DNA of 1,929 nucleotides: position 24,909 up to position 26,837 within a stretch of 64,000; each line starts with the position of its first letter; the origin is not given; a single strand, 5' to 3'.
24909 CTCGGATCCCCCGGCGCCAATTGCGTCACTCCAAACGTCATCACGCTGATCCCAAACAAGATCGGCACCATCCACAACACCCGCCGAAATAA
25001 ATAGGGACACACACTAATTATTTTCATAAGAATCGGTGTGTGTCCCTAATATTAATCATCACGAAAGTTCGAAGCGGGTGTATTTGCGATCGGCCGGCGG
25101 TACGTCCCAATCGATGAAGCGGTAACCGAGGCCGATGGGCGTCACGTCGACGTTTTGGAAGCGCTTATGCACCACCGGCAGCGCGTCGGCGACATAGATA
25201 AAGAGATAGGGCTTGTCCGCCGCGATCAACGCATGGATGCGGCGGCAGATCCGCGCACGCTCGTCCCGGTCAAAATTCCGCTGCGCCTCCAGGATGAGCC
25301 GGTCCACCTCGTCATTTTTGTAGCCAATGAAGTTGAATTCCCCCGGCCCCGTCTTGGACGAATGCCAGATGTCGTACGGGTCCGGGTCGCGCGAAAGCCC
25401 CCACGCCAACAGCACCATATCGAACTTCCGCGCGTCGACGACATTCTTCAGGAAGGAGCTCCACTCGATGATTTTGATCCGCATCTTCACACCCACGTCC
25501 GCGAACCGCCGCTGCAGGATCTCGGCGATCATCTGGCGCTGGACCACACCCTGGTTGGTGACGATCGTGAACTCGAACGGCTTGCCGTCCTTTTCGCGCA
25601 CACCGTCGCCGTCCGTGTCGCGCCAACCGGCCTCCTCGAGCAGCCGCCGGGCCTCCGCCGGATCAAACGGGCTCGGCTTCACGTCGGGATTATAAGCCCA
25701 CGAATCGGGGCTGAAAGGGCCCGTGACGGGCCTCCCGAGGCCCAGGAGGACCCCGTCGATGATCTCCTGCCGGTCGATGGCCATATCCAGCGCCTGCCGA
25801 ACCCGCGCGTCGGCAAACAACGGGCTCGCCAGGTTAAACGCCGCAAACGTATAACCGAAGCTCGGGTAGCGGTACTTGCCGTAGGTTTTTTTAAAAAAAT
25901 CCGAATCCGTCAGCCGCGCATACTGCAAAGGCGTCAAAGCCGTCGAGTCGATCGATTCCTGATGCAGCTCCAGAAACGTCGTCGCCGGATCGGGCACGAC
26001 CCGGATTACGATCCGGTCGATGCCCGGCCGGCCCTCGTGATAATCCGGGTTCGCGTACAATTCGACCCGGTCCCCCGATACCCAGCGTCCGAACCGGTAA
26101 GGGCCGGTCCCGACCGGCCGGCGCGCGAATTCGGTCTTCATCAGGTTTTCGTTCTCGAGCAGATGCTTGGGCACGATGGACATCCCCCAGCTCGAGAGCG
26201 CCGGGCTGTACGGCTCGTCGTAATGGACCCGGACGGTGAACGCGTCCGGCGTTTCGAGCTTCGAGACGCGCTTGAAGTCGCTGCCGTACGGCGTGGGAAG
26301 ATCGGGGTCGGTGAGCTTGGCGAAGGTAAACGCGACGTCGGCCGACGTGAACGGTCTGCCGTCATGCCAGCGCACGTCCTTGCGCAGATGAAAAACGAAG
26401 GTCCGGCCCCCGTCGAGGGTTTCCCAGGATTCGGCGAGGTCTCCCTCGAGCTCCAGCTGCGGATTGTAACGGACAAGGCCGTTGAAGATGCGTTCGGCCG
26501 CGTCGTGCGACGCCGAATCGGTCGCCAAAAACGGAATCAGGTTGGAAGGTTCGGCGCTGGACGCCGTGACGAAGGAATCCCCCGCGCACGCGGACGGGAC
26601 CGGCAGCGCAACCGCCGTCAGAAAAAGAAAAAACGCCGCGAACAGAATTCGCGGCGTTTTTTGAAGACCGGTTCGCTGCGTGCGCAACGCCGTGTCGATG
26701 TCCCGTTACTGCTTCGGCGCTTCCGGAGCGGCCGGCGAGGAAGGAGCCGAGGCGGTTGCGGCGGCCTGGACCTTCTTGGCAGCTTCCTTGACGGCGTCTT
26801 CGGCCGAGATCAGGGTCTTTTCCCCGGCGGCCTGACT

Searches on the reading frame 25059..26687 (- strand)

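Call 10: search_protein_families(library=ncbifam, proteins=[window:25059-26687:-])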
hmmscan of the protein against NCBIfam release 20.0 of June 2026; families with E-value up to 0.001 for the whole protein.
window:25059-26687:- (542 aa): 11 families
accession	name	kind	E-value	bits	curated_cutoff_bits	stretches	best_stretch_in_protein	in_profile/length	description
NF045467.1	Opp4A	equivalog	7.4e-72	242.3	650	1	53-519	52-547/556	oligopeptide ABC transporter substrate-binding protein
TIGR02294.1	nickel_nikA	equivalog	9.5e-59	199.2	393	1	63-517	31-490/501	nickel ABC transporter substrate-binding protein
NF043070.1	DppA_dipep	equivalog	7e-49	166.8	1005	1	23-520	15-526/535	dipeptide ABC transporter periplasmic-binding protein DppA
NF045468.1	Opp5A_nikA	equivalog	9e-48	163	600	1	68-516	45-475/488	nickel ABC transporter substrate-binding protein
NF011942.0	PRK15413.1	equivalog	3.9e-42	144.6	594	1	25-510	16-493/512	glutathione ABC transporter substrate-binding protein GsiB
NF047575.1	opine_bind_CntA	exception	2.1e-40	138.8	800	1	50-437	50-442/535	staphylopine-dependent metal ABC transporter substrate-binding lipoprotein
TIGR04028.1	SBP_KPN_01854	hypoth_equivalog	1.6e-31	109.5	468.5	1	70-426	33-401/509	TIGR04028 family ABC transporter substrate-binding protein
NF011689.0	PRK15109.1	equivalog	3.9e-29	101.7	560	1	66-496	64-506/547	ABC transporter substrate-binding protein SapA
NF011684.0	PRK15104.1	equivalog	7.6e-24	84.3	947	2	36-137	38-138/543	oligopeptide ABC transporter substrate-binding protein OppA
NF007287.0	PRK09755.1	equivalog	4.4e-23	81.9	1098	2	38-135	34-131/535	ABC transporter substrate-binding protein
NF010149.0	PRK13626.1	equivalog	2.8e-20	72.5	476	1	49-236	132-309/552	HTH-type transcriptional regulator SgrR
